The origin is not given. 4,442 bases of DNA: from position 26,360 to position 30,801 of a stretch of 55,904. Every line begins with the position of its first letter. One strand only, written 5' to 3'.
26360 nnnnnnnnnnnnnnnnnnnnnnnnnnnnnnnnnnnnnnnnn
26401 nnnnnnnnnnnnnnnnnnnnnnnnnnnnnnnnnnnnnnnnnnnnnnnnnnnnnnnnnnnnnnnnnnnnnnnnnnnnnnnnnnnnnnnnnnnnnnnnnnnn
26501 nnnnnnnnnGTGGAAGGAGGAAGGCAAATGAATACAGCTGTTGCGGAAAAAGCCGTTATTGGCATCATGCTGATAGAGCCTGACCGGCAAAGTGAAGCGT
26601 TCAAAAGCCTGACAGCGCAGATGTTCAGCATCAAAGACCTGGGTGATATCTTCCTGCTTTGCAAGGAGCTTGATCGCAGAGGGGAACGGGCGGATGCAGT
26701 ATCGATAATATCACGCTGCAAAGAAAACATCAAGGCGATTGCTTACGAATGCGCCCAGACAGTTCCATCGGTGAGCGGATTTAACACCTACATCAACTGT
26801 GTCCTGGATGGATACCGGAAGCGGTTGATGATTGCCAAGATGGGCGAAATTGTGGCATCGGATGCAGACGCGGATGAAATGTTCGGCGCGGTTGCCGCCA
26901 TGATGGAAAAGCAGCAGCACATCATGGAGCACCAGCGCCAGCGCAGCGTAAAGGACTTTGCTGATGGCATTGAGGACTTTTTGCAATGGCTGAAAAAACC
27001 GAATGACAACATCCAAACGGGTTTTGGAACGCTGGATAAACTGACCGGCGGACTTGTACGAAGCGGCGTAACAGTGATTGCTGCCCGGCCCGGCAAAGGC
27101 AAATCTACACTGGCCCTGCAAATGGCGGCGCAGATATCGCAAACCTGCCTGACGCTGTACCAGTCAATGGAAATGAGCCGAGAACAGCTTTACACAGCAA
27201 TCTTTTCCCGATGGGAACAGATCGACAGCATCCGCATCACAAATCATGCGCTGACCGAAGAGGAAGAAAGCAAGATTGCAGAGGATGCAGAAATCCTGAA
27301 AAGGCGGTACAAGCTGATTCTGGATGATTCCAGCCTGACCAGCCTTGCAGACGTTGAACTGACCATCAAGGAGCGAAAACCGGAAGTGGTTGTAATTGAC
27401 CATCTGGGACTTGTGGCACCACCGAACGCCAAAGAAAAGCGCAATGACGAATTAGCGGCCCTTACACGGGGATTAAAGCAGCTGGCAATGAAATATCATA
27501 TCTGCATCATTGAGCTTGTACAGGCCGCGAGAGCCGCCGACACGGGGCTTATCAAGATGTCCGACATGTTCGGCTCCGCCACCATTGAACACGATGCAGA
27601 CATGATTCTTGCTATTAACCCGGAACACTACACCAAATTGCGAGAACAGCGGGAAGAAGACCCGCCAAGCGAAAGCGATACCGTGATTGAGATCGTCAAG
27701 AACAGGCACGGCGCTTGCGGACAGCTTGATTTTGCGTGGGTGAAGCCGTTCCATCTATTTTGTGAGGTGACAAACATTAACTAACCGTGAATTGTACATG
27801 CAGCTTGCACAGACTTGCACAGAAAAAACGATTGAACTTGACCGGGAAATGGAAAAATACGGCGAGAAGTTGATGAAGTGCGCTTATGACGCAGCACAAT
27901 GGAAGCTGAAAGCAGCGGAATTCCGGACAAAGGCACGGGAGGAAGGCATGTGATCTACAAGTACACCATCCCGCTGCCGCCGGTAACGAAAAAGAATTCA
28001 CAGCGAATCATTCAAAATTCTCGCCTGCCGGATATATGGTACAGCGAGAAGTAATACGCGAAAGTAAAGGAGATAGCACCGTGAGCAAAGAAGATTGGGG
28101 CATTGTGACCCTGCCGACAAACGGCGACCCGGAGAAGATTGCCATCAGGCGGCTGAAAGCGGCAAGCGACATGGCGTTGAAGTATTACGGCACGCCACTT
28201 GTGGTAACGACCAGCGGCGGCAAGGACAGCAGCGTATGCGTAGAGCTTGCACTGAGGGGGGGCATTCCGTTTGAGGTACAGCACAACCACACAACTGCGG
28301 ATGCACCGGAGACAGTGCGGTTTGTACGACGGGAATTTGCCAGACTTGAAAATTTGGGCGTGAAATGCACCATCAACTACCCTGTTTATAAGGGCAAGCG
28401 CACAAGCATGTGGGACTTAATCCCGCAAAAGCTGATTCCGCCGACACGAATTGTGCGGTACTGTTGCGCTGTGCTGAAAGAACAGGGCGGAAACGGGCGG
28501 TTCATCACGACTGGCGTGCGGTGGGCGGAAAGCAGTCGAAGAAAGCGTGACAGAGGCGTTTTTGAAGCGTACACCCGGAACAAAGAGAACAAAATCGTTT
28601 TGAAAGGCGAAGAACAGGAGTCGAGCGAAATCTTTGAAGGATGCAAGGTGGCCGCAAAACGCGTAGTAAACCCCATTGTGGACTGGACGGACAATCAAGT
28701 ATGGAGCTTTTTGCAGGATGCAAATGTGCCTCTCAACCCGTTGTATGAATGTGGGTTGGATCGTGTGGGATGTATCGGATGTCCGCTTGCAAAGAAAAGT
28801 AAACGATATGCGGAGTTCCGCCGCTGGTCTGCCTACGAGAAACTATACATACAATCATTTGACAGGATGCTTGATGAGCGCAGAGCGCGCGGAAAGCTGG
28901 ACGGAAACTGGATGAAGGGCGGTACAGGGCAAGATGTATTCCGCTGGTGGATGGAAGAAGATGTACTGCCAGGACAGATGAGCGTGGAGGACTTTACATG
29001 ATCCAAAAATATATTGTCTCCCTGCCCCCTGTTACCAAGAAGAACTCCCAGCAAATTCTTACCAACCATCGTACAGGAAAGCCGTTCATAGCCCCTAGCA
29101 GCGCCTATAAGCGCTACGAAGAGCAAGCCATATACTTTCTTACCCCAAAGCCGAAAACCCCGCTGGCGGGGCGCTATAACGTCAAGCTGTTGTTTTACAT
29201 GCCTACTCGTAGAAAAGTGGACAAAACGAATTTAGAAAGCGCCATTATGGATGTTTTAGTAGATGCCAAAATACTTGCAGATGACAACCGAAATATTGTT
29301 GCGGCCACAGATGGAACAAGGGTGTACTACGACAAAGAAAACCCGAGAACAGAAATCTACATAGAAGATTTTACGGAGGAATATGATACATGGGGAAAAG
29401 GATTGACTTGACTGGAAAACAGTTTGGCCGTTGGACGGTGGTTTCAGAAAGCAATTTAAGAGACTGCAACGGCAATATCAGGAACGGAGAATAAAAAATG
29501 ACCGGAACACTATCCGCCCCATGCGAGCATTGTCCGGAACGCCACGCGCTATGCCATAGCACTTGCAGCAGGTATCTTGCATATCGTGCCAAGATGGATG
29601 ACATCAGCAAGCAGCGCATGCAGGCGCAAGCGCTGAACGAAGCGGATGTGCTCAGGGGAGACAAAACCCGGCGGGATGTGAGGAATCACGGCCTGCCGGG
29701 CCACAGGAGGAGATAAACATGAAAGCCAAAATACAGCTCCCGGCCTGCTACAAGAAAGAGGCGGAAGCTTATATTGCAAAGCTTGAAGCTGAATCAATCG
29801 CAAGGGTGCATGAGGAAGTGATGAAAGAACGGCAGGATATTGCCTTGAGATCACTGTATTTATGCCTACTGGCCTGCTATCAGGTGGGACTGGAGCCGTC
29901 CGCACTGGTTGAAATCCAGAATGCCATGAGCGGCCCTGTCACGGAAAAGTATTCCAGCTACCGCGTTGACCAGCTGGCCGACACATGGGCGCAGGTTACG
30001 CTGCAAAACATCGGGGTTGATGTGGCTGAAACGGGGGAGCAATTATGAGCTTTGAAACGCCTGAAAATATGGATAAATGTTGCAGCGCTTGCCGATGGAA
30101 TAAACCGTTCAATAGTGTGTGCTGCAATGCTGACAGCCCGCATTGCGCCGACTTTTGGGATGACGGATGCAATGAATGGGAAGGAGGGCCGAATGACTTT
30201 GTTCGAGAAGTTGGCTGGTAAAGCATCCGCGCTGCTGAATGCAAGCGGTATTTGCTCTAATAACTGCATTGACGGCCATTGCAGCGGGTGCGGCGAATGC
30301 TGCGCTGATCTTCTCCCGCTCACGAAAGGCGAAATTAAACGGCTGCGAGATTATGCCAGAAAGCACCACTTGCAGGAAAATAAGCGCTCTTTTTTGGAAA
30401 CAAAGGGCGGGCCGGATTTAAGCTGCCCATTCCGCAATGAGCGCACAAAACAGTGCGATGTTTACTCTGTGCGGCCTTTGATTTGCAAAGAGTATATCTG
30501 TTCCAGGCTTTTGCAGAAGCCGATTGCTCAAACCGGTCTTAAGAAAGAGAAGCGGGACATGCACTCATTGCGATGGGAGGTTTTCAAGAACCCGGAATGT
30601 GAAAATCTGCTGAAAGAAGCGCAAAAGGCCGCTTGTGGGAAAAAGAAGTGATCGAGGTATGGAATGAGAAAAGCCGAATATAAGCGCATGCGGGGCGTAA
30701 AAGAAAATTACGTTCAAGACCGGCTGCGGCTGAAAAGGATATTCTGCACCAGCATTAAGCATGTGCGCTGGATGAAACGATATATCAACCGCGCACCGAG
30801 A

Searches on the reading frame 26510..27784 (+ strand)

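Call 40: search_protein_families(library=phrogs, proteins=[window:26510-27784:+], max_evalue=0.00001)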
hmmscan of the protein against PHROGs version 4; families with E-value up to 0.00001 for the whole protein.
window:26510-27784:+ (424 aa): 10 families
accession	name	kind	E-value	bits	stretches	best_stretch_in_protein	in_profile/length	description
phrog_19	-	DNA, RNA and nucleotide metabolism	6.8e-70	237.6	1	7-410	158-568/621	DnaB-like replicative helicase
phrog_243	-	DNA, RNA and nucleotide metabolism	4.4e-32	112.1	1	172-404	22-248/273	DnaB-like replicative helicase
phrog_239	-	DNA, RNA and nucleotide metabolism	4.6e-25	89.7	1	151-402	323-578/801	DNA primase/helicase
phrog_11530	-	unknown function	2.9e-11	44.5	1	274-406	11-144/184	-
phrog_23150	-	unknown function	3.8e-11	43.9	1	13-206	12-215/217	-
phrog_97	-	other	3.2e-10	40.8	1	163-306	45-180/506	UvsX-like recombinase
phrog_3123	-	unknown function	3.1e-07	30.4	1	182-372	338-539/583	-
phrog_6891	-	other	3.9e-07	31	1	176-301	33-132/310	ATPase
phrog_26214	-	unknown function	6.4e-07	29.3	1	178-240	48-109/420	-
phrog_5482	-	unknown function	3.5e-06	27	1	158-399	19-275/341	-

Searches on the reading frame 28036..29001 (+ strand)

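Call 40: search_protein_families(library=phrogs, proteins=[window:28036-29001:+], max_evalue=0.00001)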
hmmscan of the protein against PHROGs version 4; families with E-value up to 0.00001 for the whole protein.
window:28036-29001:+ (321 aa): 2 families
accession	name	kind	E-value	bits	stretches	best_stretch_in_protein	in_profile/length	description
phrog_424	-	moron, auxiliary metabolic gene and host takeover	2e-39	136.9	1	36-293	144-378/460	phosphoadenosine phosphosulfate reductase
phrog_2302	-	moron, auxiliary metabolic gene and host takeover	1.2e-13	51.8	1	156-239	163-226/381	phosphoadenosine phosphosulfate reductase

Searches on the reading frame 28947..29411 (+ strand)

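Call 40: search_protein_families(library=phrogs, proteins=[window:28947-29411:+], max_evalue=0.00001)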
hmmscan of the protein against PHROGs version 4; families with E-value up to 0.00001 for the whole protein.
window:28947-29411:+ (154 aa): 3 families
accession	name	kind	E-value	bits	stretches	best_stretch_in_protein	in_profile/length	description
phrog_34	-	DNA, RNA and nucleotide metabolism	1e-16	62.4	1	20-145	73-197/259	RusA-like Holliday junction resolvase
phrog_1682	-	DNA, RNA and nucleotide metabolism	4.6e-11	43.6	1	55-145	59-148/387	RusA-like Holliday junction resolvase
phrog_140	-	DNA, RNA and nucleotide metabolism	4.3e-10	40.6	1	15-147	34-173/219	RusA-like Holliday junction resolvase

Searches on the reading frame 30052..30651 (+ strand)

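Call 40: search_protein_families(library=phrogs, proteins=[window:30052-30651:+], max_evalue=0.00001)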
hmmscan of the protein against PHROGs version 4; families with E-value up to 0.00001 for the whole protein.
window:30052-30651:+ (199 aa): 1 family
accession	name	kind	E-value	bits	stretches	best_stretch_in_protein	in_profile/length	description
phrog_32498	-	unknown function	5.7e-24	85.7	1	72-180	22-132/140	-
